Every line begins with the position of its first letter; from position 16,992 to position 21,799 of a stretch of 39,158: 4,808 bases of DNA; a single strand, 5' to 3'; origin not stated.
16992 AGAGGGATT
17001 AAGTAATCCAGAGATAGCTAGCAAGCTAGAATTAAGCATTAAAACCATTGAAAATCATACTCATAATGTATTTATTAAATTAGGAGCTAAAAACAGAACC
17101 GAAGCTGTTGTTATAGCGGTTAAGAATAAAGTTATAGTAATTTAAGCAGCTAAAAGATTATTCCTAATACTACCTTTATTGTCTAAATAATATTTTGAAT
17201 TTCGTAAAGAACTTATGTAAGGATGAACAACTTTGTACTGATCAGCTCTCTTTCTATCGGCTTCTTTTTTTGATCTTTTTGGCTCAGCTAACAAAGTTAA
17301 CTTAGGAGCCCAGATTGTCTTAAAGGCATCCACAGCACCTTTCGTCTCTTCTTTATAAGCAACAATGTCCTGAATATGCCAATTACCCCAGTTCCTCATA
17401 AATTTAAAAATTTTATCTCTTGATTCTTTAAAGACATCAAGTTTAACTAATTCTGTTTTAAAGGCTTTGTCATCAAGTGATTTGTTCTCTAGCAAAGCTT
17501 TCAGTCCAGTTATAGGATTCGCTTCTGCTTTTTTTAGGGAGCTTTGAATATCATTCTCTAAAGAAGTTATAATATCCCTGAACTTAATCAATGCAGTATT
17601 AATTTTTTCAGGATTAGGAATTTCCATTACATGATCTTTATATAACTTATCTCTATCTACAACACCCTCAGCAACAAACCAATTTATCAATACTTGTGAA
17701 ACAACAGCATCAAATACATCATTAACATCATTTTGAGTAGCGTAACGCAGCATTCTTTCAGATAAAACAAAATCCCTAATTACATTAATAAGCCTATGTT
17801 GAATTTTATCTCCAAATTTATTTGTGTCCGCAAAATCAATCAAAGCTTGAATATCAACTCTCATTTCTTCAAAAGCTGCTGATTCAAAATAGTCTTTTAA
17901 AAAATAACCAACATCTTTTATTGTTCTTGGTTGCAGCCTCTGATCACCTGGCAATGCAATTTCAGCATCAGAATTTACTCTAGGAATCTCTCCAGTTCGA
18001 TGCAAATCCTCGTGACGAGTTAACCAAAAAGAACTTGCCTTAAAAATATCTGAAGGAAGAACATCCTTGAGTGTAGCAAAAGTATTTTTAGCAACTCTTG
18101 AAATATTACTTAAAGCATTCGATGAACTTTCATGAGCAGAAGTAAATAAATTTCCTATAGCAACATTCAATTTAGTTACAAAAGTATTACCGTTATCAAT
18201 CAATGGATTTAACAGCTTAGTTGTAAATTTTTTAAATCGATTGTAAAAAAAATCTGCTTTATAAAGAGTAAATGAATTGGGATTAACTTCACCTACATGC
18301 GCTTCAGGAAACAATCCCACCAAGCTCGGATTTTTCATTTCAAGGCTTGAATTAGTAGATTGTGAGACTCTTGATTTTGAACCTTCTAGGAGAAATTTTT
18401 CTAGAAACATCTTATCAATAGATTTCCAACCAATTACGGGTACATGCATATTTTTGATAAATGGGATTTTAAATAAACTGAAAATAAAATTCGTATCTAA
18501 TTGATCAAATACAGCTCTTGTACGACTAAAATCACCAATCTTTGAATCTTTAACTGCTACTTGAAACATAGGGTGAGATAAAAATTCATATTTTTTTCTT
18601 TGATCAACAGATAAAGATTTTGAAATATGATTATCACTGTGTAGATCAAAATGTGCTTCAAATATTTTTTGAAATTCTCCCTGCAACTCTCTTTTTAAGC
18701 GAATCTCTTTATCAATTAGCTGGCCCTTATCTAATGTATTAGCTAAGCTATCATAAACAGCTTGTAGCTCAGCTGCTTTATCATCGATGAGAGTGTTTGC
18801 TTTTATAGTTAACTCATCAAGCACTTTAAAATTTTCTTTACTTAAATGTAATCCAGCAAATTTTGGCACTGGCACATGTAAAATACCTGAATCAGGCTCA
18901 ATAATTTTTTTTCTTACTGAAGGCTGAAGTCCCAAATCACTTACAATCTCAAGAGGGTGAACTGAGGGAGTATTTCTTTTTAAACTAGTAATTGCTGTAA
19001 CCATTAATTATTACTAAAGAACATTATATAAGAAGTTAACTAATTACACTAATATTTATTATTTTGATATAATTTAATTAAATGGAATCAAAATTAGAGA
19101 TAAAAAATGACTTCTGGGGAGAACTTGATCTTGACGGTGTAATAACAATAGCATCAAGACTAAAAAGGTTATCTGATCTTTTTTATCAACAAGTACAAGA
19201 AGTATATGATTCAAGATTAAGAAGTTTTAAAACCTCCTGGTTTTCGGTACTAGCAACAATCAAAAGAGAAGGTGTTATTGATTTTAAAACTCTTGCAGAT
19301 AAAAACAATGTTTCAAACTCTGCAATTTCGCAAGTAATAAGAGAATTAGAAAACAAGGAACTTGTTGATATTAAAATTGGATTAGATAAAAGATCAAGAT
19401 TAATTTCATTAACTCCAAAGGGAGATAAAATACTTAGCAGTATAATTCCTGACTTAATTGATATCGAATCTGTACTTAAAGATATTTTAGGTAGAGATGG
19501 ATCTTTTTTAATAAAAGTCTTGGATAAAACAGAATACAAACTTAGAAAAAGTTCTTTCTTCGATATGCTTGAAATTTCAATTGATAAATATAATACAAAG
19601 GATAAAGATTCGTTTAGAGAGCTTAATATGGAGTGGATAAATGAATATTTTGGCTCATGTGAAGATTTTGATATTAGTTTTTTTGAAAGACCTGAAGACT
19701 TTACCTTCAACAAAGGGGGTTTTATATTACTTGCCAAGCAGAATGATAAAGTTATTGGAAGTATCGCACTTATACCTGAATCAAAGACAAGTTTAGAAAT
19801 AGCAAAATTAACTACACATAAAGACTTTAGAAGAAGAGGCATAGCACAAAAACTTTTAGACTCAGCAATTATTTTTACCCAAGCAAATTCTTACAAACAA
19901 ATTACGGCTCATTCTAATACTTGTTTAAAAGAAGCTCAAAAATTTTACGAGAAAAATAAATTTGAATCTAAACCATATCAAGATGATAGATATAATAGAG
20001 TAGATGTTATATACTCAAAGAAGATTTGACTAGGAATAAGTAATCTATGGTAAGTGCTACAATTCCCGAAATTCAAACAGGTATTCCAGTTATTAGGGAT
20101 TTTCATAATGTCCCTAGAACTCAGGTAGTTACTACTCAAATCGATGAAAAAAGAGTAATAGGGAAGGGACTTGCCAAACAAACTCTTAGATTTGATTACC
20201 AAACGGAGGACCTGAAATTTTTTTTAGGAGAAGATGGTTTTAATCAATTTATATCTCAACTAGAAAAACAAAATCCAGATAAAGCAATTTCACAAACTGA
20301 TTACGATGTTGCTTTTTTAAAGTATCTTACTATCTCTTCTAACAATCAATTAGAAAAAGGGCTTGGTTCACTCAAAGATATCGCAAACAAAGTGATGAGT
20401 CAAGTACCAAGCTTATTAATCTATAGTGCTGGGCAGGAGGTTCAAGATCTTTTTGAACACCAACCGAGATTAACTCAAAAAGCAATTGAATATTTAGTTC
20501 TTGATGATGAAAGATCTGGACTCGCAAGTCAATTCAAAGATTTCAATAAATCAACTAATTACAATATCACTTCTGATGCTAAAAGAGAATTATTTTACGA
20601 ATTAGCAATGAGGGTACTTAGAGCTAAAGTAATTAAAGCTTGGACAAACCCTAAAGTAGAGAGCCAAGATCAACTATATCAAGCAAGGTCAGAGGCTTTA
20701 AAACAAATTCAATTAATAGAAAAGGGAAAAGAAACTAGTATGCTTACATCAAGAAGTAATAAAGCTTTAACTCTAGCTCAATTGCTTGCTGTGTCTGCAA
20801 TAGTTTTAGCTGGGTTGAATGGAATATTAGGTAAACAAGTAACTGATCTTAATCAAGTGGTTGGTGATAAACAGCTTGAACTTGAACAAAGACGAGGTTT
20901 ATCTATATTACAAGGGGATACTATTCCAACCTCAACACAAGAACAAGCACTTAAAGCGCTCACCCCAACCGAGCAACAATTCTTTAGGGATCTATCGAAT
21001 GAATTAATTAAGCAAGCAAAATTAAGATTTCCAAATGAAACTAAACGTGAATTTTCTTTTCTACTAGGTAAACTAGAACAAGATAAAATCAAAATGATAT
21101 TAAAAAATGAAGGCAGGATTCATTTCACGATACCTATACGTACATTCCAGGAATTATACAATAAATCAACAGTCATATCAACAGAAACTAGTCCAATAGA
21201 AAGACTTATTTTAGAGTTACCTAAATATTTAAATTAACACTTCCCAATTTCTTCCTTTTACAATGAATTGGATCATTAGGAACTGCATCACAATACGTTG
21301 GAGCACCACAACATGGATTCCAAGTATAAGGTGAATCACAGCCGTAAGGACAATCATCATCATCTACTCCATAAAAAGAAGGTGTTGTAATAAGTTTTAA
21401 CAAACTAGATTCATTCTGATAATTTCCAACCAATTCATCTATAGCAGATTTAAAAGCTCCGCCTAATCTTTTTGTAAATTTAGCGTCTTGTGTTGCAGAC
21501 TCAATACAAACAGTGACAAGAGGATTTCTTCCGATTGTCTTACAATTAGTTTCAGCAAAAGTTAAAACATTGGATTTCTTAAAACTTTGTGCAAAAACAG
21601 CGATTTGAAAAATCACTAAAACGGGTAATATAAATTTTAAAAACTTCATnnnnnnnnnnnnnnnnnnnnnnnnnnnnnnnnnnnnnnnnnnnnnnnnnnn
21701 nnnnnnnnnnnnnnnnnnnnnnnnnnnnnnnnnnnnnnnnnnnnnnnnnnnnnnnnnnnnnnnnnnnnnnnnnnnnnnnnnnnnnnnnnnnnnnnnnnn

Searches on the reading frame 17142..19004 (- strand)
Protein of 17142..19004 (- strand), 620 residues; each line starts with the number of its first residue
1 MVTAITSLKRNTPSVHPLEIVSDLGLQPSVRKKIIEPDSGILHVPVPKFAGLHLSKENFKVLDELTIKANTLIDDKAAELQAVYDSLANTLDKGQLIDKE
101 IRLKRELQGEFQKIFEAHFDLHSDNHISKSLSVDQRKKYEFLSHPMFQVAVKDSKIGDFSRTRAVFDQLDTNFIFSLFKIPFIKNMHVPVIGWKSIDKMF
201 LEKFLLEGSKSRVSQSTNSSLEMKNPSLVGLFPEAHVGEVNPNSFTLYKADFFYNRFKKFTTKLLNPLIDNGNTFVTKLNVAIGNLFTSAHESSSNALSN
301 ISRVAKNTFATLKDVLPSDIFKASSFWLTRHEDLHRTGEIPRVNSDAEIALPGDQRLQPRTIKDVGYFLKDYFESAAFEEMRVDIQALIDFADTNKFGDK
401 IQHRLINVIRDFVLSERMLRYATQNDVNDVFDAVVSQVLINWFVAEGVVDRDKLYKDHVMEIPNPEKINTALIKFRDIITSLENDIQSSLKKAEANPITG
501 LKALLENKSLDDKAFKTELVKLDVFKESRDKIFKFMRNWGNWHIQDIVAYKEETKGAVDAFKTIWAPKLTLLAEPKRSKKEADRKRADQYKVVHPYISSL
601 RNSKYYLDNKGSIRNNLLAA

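Call 84: search_protein_families(library=pfam, proteins=[window:17142-19004:-, L217:4834-7761:-, L217:3341-4726:+, L217:2348-3214:-, L217:1023-2339:+, L217:102-857:+], max_evalue=0.001)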
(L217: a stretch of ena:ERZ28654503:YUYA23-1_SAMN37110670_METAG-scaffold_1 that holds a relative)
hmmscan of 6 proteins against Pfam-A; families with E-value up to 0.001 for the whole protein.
window:17142-19004:- (620 aa): 0 families

L217:4834-7761:- (975 aa): 0 families

L217:3341-4726:+ (461 aa): 1 family
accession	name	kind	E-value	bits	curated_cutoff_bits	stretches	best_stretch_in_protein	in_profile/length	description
PF14280.11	DUF4365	-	0.00011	22.7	24.3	1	366-425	30-84/139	Domain of unknown function (DUF4365)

L217:2348-3214:- (288 aa): 0 families

L217:1023-2339:+ (438 aa): 1 family
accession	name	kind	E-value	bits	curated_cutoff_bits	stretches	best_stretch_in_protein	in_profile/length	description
PF05658.19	YadA_head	-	5.9e-05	23.8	25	1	47-73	1-27/27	YadA head domain repeat (2 copies)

L217:102-857:+ (251 aa): 3 families
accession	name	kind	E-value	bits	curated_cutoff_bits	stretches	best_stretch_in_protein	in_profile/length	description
PF04102.17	SlyX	-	0.00014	22.9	30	0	203-238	16-51/67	SlyX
PF23991.1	DUF7310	-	0.00017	22.5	40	0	148-195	22-69/83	Coiled-coil region of unknown function (DUF7310)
PF03148.19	Tektin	-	0.00018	20.8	34.3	1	97-187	263-355/383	Tektin family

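Call 85: search_protein_families(library=padloc, proteins=[window:17142-19004:-, L217:4834-7761:-, L217:3341-4726:+, L217:2348-3214:-, L217:1023-2339:+, L217:102-857:+], max_evalue=0.001)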
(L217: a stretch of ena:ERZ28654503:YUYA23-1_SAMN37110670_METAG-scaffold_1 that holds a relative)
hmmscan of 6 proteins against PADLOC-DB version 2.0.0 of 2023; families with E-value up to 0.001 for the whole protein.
window:17142-19004:- (620 aa): 0 families

L217:4834-7761:- (975 aa): 0 families

L217:3341-4726:+ (461 aa): 0 families

L217:2348-3214:- (288 aa): 0 families

L217:1023-2339:+ (438 aa): 0 families

L217:102-857:+ (251 aa): 8 families
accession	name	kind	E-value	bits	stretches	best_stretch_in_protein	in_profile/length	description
PDLC04886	PDC-S06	-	6.1e-07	26.6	1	56-239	266-448/727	-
PDLC03859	LmuB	-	2.3e-06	25.1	1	58-238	296-455/611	-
PDLC03865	LmuB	-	3.5e-06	23.5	1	77-238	521-679/1007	-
PDLC00519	JetC1|JetC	-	4.8e-05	19.8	1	62-239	623-798/1097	DUF3584 domain; MukB-like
PDLC02741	PbeC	-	9.1e-05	19.1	0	153-228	250-325/644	PbeC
PDLC00551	JetC2|JetC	-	0.00015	17.8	1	58-248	744-925/1365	DUF3584 domain; MukB-like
PDLC00580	JetC3|JetC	-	0.0002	17.7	1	69-237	220-387/1068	DUF3584 domain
PDLC00582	JetC3|JetC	-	0.00027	16.9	1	144-239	793-888/1472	DUF3584 domain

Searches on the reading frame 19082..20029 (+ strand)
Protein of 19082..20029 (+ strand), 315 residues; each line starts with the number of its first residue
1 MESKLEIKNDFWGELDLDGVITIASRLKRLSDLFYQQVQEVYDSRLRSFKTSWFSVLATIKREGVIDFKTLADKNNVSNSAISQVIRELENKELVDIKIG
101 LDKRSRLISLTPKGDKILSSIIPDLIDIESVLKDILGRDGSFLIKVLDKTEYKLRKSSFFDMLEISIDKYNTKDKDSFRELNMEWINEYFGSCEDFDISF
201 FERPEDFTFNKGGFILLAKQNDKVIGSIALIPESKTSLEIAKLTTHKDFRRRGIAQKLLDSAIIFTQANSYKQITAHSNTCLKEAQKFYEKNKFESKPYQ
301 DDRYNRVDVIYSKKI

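Call 84: search_protein_families(library=pfam, proteins=[window:19082-20029:+], max_evalue=0.001)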
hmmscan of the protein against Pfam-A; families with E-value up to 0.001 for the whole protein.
window:19082-20029:+ (315 aa): 8 families
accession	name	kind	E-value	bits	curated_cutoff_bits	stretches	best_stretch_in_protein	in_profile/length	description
PF13508.13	Acetyltransf_7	-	7.9e-13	49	27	1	213-295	3-83/84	Acetyltransferase (GNAT) domain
PF00583.31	Acetyltransf_1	-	3.2e-12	47.2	20.7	1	184-293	6-115/116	Acetyltransferase (GNAT) family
PF13673.13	Acetyltransf_10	-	2.2e-09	37.8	23.6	1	211-295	29-108/128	Acetyltransferase (GNAT) domain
PF01047.28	MarR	-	8e-07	29.3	24.6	1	54-96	6-48/59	MarR family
PF13463.12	HTH_27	-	7.4e-06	26.6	22.2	1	56-114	8-68/68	Winged helix DNA-binding domain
PF12802.13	MarR_2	-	4.5e-05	24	27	1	51-104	5-60/61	MarR family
PF13601.12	HTH_34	-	4.5e-05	24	27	1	54-116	3-67/80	Winged helix DNA-binding domain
PF12746.13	GNAT_acetyltran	-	0.00029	21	26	1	177-264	122-207/243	GNAT acetyltransferase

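Call 85: search_protein_families(library=padloc, proteins=[window:19082-20029:+], max_evalue=0.001)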
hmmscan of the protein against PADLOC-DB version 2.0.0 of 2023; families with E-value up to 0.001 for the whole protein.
window:19082-20029:+ (315 aa): 8 families
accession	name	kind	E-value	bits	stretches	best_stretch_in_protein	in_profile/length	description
PDLC01879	CARF3--CARF_TM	-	1.5e-06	26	1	48-118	153-217/222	-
PDLC01434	CasR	-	7.4e-06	23.9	1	52-99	129-175/191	"CAS-I,CAS-II,CAS-III,CAS-IV,CAS-V,CAS-VI; associated_signaling"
PDLC01268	CasR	-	1.6e-05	22.9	1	52-109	125-175/179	"CAS-I,CAS-II,CAS-III,CAS-IV,CAS-V,CAS-VI; associated_signaling"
PDLC01044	Csa3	-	4.6e-05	21.4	1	47-115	132-191/194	Type I-A associated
PDLC01860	CARF3--CARF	-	7.8e-05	20.8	1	51-117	143-207/210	-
PDLC01848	CARF3--CARF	-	0.0001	20.1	1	25-111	115-186/197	-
PDLC01866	CARF3--CARF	-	0.00061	17.8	0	55-115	143-201/207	-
PDLC01852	CARF3--CARF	-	0.0007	17.6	0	48-114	140-204/208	-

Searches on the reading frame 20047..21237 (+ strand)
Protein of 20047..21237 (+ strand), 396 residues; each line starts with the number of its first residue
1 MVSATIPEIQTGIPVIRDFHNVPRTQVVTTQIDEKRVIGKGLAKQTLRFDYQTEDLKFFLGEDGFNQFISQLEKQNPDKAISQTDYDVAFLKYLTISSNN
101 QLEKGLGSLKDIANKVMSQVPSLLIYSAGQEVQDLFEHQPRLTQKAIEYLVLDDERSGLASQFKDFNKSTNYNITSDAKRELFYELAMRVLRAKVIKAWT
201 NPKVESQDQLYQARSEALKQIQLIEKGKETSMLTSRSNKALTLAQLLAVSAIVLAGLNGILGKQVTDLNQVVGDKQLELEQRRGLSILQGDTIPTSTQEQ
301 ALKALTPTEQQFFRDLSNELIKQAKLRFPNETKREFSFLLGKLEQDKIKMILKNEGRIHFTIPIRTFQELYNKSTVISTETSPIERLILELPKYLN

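Call 6: search_protein_families(library=pfam, proteins=[window:20047-21237:+], max_evalue=0.01)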
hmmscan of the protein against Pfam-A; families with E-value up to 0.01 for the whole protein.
window:20047-21237:+ (396 aa): 0 families

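Call 84: search_protein_families(library=pfam, proteins=[L217:4834-7761:-, L217:3341-4726:+, L217:2348-3214:-, L217:1023-2339:+, L217:102-857:+], max_evalue=0.001)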
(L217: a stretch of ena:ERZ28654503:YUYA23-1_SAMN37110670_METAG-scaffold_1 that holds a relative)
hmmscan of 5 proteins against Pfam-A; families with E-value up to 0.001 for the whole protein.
L217:4834-7761:- (975 aa): 0 families

L217:3341-4726:+ (461 aa): 1 family
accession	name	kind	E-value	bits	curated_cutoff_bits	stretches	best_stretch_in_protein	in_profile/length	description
PF14280.11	DUF4365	-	0.00011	22.7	24.3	1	366-425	30-84/139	Domain of unknown function (DUF4365)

L217:2348-3214:- (288 aa): 0 families

L217:1023-2339:+ (438 aa): 1 family
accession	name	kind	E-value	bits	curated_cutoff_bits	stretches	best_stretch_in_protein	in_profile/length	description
PF05658.19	YadA_head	-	5.9e-05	23.8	25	1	47-73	1-27/27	YadA head domain repeat (2 copies)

L217:102-857:+ (251 aa): 3 families
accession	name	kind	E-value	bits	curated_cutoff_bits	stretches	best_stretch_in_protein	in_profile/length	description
PF04102.17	SlyX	-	0.00014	22.9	30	0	203-238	16-51/67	SlyX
PF23991.1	DUF7310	-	0.00017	22.5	40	0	148-195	22-69/83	Coiled-coil region of unknown function (DUF7310)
PF03148.19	Tektin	-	0.00018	20.8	34.3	1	97-187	263-355/383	Tektin family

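Call 85: search_protein_families(library=padloc, proteins=[window:20047-21237:+, L217:4834-7761:-, L217:3341-4726:+, L217:2348-3214:-, L217:1023-2339:+, L217:102-857:+], max_evalue=0.001)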
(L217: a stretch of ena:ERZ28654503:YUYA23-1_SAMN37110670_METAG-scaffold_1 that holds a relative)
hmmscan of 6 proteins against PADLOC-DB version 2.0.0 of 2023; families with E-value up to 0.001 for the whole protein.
window:20047-21237:+ (396 aa): 0 families

L217:4834-7761:- (975 aa): 0 families

L217:3341-4726:+ (461 aa): 0 families

L217:2348-3214:- (288 aa): 0 families

L217:1023-2339:+ (438 aa): 0 families

L217:102-857:+ (251 aa): 8 families
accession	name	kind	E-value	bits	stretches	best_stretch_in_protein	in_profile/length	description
PDLC04886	PDC-S06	-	6.1e-07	26.6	1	56-239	266-448/727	-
PDLC03859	LmuB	-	2.3e-06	25.1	1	58-238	296-455/611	-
PDLC03865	LmuB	-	3.5e-06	23.5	1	77-238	521-679/1007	-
PDLC00519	JetC1|JetC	-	4.8e-05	19.8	1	62-239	623-798/1097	DUF3584 domain; MukB-like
PDLC02741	PbeC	-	9.1e-05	19.1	0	153-228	250-325/644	PbeC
PDLC00551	JetC2|JetC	-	0.00015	17.8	1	58-248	744-925/1365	DUF3584 domain; MukB-like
PDLC00580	JetC3|JetC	-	0.0002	17.7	1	69-237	220-387/1068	DUF3584 domain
PDLC00582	JetC3|JetC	-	0.00027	16.9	1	144-239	793-888/1472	DUF3584 domain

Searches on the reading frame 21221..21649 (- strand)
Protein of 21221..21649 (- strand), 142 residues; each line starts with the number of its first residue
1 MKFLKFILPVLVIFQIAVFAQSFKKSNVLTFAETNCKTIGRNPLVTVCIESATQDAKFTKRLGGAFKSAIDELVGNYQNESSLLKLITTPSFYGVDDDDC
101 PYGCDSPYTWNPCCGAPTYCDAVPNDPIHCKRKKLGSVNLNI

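Call 6: search_protein_families(library=pfam, proteins=[window:21221-21649:-], max_evalue=0.01)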
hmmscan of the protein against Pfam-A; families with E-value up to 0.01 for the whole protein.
window:21221-21649:- (142 aa): 1 family
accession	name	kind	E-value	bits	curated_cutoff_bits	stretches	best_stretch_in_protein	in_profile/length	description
PF23626.1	CCD_aECM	-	0.0062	16.9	27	0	15-39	7-31/54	aECM cysteine-cradle domain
